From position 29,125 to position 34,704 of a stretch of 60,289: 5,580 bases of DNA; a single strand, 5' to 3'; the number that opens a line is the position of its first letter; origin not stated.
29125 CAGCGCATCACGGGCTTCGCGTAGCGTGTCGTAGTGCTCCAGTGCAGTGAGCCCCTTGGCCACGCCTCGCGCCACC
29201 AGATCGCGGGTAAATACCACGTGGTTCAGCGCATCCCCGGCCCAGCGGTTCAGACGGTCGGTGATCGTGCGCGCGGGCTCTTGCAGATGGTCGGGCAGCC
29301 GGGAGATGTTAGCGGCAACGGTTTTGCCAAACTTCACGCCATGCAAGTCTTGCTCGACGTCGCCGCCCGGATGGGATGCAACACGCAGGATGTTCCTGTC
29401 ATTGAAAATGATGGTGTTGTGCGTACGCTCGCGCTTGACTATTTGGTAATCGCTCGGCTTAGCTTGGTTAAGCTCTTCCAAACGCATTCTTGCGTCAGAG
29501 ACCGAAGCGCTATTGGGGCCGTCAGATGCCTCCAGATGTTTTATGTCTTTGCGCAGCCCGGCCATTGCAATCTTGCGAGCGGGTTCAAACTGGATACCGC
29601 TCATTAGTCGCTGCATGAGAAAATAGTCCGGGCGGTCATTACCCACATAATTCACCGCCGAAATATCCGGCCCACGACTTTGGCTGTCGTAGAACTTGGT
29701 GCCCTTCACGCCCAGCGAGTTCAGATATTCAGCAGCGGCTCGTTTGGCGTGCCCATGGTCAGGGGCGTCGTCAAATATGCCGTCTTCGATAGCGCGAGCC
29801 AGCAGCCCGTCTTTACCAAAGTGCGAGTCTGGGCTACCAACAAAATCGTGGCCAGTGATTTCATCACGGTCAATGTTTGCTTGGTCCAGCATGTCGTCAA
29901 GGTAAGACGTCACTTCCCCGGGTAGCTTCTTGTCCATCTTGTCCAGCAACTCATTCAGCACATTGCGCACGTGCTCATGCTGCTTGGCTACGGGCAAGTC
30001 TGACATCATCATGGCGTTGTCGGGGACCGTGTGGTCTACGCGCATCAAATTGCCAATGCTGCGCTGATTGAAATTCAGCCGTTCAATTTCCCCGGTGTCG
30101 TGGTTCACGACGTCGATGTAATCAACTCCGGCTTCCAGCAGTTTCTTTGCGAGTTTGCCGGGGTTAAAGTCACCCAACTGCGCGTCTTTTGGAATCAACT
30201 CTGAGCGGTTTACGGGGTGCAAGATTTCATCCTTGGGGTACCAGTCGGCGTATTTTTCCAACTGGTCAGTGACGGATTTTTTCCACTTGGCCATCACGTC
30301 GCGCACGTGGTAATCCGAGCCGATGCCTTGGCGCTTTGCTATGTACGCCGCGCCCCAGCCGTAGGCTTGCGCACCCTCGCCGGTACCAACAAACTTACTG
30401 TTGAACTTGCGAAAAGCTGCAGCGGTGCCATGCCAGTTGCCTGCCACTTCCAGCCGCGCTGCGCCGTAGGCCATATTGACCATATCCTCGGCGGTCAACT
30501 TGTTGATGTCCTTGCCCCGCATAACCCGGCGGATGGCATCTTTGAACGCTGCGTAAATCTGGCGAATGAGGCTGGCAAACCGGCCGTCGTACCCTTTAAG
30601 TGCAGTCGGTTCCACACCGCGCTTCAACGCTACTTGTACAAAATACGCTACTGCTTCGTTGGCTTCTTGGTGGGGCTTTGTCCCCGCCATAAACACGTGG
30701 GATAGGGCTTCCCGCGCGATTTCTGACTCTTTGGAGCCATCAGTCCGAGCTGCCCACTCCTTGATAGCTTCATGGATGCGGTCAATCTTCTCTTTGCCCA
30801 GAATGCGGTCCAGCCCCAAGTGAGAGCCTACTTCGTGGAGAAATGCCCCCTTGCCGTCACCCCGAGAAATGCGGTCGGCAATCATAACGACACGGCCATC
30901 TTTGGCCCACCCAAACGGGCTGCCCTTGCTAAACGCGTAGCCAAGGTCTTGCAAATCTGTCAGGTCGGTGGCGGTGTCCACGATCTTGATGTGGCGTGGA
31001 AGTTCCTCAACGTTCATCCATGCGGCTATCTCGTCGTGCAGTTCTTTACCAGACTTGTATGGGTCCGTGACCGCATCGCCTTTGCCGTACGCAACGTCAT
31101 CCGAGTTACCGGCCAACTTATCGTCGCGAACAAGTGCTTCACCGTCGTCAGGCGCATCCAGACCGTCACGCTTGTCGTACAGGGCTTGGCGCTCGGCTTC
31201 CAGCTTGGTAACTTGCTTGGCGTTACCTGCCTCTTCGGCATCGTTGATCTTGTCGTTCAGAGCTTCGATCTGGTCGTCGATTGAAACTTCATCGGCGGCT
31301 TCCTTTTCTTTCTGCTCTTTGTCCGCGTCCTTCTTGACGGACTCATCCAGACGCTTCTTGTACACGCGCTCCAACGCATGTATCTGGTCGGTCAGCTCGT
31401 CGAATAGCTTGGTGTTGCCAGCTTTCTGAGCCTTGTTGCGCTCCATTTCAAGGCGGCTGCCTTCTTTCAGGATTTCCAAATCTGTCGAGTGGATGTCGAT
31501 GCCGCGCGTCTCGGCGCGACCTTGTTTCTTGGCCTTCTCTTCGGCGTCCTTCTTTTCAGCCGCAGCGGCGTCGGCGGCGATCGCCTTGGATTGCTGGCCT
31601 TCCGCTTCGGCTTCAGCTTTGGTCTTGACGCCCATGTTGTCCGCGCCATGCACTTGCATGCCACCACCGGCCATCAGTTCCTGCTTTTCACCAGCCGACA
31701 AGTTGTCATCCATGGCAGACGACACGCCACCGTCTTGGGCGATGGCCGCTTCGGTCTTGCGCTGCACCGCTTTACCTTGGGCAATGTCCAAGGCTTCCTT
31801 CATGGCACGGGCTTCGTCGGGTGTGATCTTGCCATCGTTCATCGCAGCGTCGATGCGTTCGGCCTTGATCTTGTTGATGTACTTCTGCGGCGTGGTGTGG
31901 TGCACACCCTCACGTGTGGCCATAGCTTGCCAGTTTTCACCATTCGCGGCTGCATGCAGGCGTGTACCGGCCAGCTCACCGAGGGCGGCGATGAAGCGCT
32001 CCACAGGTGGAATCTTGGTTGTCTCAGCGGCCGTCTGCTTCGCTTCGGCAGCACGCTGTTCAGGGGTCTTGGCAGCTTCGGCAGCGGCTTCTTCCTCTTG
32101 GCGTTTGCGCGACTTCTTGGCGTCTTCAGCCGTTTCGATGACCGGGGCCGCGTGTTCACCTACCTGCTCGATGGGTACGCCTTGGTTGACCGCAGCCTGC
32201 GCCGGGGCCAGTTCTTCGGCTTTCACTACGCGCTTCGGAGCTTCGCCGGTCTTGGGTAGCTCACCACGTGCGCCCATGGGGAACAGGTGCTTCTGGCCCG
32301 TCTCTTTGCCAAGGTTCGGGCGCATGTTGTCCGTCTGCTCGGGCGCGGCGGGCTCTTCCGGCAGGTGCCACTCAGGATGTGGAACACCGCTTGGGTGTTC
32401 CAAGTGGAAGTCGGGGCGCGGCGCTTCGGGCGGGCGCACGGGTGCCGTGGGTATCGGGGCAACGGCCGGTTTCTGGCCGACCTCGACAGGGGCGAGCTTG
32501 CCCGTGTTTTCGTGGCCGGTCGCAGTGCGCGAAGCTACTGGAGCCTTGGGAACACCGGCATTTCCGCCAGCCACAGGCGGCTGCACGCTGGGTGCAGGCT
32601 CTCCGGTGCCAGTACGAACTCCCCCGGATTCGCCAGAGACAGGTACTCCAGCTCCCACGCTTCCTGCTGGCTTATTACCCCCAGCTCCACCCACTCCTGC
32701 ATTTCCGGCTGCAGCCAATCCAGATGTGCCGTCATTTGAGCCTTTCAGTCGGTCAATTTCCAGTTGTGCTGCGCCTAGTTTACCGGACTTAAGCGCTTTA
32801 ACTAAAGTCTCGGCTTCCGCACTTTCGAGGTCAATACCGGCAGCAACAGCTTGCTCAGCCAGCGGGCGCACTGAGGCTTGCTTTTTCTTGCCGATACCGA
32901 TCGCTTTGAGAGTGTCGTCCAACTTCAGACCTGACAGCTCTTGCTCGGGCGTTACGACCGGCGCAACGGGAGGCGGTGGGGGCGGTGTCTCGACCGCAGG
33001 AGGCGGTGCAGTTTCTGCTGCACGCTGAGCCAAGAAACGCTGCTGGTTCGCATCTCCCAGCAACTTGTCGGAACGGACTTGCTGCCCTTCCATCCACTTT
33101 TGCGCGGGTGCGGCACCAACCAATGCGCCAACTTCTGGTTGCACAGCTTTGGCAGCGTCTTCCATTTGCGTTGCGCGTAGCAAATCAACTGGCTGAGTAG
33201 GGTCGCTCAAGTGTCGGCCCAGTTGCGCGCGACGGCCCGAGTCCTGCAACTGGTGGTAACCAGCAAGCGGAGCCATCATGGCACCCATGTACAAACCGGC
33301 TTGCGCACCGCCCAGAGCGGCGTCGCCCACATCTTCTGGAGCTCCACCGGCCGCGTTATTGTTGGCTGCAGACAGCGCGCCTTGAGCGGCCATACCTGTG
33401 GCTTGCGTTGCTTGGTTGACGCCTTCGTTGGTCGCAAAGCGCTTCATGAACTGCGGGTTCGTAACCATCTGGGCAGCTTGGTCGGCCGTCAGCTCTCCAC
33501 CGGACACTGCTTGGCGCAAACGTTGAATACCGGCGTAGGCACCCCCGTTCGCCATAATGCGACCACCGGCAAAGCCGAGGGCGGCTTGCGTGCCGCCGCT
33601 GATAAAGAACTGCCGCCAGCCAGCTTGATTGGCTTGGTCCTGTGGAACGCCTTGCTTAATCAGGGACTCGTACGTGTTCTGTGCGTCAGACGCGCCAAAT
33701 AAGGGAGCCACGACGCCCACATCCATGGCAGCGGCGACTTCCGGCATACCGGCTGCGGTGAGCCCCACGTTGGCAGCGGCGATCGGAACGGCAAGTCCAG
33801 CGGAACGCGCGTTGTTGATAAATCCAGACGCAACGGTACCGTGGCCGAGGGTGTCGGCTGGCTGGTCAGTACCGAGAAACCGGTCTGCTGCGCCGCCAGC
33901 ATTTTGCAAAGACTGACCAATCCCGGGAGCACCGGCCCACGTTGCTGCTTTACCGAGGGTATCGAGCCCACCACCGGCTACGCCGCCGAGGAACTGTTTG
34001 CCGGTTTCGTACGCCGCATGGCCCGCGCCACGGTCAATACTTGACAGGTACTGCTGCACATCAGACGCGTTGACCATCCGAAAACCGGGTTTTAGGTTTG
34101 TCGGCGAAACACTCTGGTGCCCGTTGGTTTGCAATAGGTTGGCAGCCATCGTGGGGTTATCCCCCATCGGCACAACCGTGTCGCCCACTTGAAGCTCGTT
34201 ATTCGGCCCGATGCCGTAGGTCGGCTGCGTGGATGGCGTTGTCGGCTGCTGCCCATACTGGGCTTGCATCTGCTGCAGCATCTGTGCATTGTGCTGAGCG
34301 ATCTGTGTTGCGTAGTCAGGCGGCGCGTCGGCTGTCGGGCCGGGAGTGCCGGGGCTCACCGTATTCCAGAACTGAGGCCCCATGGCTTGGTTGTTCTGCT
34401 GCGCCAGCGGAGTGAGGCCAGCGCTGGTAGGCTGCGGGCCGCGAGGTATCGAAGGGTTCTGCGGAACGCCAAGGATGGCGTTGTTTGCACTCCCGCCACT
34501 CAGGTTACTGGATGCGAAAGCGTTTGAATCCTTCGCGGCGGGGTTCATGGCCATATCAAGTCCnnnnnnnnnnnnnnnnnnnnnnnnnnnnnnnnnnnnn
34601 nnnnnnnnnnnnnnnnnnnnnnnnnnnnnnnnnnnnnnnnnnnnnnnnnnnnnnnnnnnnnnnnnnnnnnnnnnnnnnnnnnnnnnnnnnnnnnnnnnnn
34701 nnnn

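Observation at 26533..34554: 2673-aa giant polyvalent-type virion protein taking up 13% of the genome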

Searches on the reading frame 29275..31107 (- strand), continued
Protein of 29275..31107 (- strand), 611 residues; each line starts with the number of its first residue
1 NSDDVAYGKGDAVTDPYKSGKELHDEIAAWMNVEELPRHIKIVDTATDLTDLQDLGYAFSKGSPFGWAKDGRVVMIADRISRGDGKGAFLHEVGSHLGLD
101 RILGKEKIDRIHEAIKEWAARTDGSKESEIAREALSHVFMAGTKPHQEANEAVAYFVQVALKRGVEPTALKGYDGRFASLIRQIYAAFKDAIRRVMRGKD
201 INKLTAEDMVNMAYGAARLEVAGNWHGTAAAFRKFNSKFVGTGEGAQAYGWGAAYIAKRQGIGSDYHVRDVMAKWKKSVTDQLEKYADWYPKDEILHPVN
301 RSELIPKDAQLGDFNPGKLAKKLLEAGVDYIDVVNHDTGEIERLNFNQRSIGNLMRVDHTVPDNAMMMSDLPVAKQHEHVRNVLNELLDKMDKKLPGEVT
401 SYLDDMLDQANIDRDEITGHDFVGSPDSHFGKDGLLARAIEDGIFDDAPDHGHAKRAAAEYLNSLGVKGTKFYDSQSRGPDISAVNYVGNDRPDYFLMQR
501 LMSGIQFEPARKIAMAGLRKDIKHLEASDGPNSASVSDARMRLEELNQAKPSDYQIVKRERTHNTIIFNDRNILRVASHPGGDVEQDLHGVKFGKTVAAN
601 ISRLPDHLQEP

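Call 84: search_dna_similar(query=window:29275-31107:-, collection=phages, mode=protein, max_rows=25, max_evalue=0.01)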
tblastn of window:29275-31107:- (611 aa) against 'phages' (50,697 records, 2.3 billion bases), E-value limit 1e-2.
Records with a match: 14; places in all: 14; records where one place covers at least 80% of the query: 0.
Best place of each record, by identity: <60% 14.
By first word of the organism name: Burkholderia 6; Ralstonia 4; Tunturiibacter 1; Caudoviricetes 1; Sulfitobacter 1; Rhodobacteraceae 1.
By host as written in the record: Burkholderia pseudomallei K96243 5; Ralstonia solanacearum TB15-15 2; Ralstonia solanacearum TB15-14 2; Tunturiibacter psychrotolerans X4BP1 1; Methanomicrobiales 1; Burkholderia pseudomallei 1; Sulfitobacter sp. HGT1 1; - 1.
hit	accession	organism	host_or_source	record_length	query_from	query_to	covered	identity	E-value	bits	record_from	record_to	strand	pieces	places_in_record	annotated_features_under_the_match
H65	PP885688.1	Tunturiibacter phage Tunturi_5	Tunturiibacter psychrotolerans X4BP1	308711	225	514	47%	22.8%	3e-3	47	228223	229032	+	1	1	MutT/NUDIX hydrolase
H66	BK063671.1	Caudoviricetes sp. vir555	Methanomicrobiales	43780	222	488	44%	24.7%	6e-8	62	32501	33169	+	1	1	hypothetical protein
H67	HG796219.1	Burkholderia phage Bp-AMP2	Burkholderia pseudomallei K96243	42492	65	266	33%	27.6%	1e-7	61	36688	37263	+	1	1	putative transglycosylase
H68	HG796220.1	Burkholderia phage Bp-AMP3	Burkholderia pseudomallei K96243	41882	65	266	33%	27.6%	2e-7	60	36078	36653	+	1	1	putative transglycosylase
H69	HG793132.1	Burkholderia phage Bp-AMP1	Burkholderia pseudomallei K96243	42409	65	266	33%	27.6%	2e-7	60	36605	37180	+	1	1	putative transglycosylase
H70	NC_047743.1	Burkholderia phage Bp-AMP1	Burkholderia pseudomallei K96243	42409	65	266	33%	27.6%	2e-7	60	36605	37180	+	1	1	endolysin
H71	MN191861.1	Burkholderia phage AMP1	Burkholderia pseudomallei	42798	65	266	33%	27.6%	2e-7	60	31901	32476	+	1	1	putative internal virion protein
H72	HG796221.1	Burkholderia phage Bp-AMP4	Burkholderia pseudomallei K96243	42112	65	266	33%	27.6%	3e-7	60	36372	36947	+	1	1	gp48: phage-like protein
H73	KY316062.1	Ralstonia phage RS-PII-1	Ralstonia solanacearum TB15-15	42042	65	289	37%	23.7%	6e-6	56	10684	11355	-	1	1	hypothetical protein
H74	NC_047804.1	Ralstonia phage RS-PII-1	Ralstonia solanacearum TB15-15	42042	65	289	37%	23.7%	6e-6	56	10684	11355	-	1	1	internal virion protein with endolysin domain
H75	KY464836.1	Ralstonia phage RS-PI-1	Ralstonia solanacearum TB15-14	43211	65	266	33%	24.4%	8e-8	62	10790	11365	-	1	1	structural protein P5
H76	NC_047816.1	Ralstonia phage RS-PI-1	Ralstonia solanacearum TB15-14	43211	65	266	33%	24.4%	8e-8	62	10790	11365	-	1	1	endolysin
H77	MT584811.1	Sulfitobacter phage phiGT1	Sulfitobacter sp. HGT1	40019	225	390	27%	27.3%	1e-4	51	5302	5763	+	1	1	hypothetical protein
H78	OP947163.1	Rhodobacteraceae phage LS06-2018-MD07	-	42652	225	266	7%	45.2%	8e-3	45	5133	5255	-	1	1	methyltransferase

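Call 85: get_annotated_region(hit=H70, flank=6000)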
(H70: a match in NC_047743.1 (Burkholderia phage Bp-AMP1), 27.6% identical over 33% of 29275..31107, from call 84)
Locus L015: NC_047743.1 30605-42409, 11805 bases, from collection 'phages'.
description: Burkholderia phage Bp-AMP1 complete genome.
organism: Burkholderia phage Bp-AMP1 (NCBI taxid 1432428)
taxonomy: Viruses; Duplodnaviria; Heunggongvirae; Uroviricota; Caudoviricetes; Autographiviridae; Okabevirinae; Ampunavirus; Ampunavirus BpAMP1
host: Burkholderia pseudomallei K96243; source: -; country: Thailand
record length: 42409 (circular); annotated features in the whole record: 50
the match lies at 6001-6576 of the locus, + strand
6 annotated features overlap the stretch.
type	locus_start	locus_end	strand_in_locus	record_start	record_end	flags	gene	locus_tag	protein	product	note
CDS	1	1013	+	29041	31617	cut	-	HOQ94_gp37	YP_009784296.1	tail tubular protein B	[Burkholderia thailandensis MSMB43] ref|ZP_02468145.1|, E-value 0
CDS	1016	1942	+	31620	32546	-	-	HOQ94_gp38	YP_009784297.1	internal virion protein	RSB1_gp35 [Ralstonia phage RSB1] dbj|BAG70393.1|, E-value4e-32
CDS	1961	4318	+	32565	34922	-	-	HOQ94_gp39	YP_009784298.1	internal virion protein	from phage [blood disease bacterium R229] emb|CCA83288.1|, E-value 1e-111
CDS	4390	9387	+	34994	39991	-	-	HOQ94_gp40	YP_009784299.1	endolysin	[Ralstonia phage RSB1] dbj|BAG70395.1|, E-value 4e-159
CDS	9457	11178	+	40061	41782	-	-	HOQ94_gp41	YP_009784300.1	tail fiber protein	Bpse38_32585 [Burkholderia thailandensis MSMB43] ref|ZP_02468141.1|, E-value 1e-59; putative phage tail fiber protein ...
CDS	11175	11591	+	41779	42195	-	-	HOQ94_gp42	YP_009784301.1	tail fiber assembly protein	bglu_1g17410 [Burkholderia glumae BGR1] gb|ACR28878.1|, E-value 4e-21; tail fiber assembly protein [Cupriavidus necator ...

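Call 88: search_protein_families(library=ncbifam, proteins=[L015:4390-9387:+], max_evalue=1)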
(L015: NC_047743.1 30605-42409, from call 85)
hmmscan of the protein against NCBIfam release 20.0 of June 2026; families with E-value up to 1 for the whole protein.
L015:4390-9387:+ (1665 aa): 0 families

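Call 93: search_protein_families(library=phrogs, proteins=[window:29275-31107:-], max_evalue=0.1)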
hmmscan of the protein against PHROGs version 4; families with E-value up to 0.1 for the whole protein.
window:29275-31107:- (611 aa): 1 family
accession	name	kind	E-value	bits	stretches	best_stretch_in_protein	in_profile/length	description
phrog_873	-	head and packaging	2.6e-11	43.6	1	65-274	895-1094/1277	endolysin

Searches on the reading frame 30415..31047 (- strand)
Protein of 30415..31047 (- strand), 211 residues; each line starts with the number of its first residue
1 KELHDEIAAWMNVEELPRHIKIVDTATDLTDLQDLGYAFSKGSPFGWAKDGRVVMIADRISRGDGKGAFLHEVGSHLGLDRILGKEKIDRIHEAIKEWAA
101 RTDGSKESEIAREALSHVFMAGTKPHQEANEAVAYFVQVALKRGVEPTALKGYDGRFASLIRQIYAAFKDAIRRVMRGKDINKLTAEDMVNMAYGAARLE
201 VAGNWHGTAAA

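Call 14: search_protein_families(library=pfam, proteins=[window:30415-31047:-], max_evalue=10)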
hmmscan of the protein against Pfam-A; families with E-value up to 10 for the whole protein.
window:30415-31047:- (211 aa): 2 families
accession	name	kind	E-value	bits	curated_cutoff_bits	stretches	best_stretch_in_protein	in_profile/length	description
PF23989.1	PilB3_C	-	0.18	12.4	27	1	155-183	50-78/83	PilB3-like, C-terminal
PF08202.16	MIS13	-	0.3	10.8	23.5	1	85-136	164-216/300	Mis12-Mtw1 protein family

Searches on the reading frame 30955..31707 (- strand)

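Call 14: search_protein_families(library=pfam, proteins=[window:30955-31707:-], max_evalue=10)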
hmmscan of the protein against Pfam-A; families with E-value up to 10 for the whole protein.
window:30955-31707:- (251 aa): 4 families
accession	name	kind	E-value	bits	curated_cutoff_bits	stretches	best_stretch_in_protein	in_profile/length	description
PF24372.1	DUF7528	-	0.018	15.6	27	1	52-118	3-64/111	Family of unknown function (DUF7528)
PF15821.10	DUF4709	-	0.057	14.3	27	1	71-122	44-93/110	Domain of unknown function (DUF4709)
PF24850.1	CC_BshC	-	4.7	7.5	27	1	87-174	28-113/159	Bacillithiol biosynthesis BshC, C-terminal coiled-coil domain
PF07289.17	BBL5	-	5.7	6.3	23.8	1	102-183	237-317/334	Bardet-Biedl syndrome 5 protein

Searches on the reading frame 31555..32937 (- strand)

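Call 14: search_protein_families(library=pfam, proteins=[window:31555-32937:-], max_evalue=10)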
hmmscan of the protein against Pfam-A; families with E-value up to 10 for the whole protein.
window:31555-32937:- (461 aa): 2 families
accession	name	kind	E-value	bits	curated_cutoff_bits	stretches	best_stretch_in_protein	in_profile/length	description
PF17944.6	Arg_decarbox_C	-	0.1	13.6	23.3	0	360-384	21-42/51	Arginine decarboxylase C-terminal helical extension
PF08609.16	Fes1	-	1.4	10.4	22.3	0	348-392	25-63/89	Nucleotide exchange factor Fes1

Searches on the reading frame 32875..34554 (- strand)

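Call 14: search_protein_families(library=pfam, proteins=[window:32875-34554:-], max_evalue=10)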
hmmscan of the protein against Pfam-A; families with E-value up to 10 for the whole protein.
window:32875-34554:- (560 aa): 1 family
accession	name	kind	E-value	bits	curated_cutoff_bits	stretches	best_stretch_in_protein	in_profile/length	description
PF24429.1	CSLinker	-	4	7.5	27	1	502-523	7-28/38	CSLinker motif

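Call 93: search_protein_families(library=phrogs, proteins=[window:32875-34554:-], max_evalue=0.1)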
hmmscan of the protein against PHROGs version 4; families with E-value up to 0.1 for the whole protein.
window:32875-34554:- (560 aa): 0 families
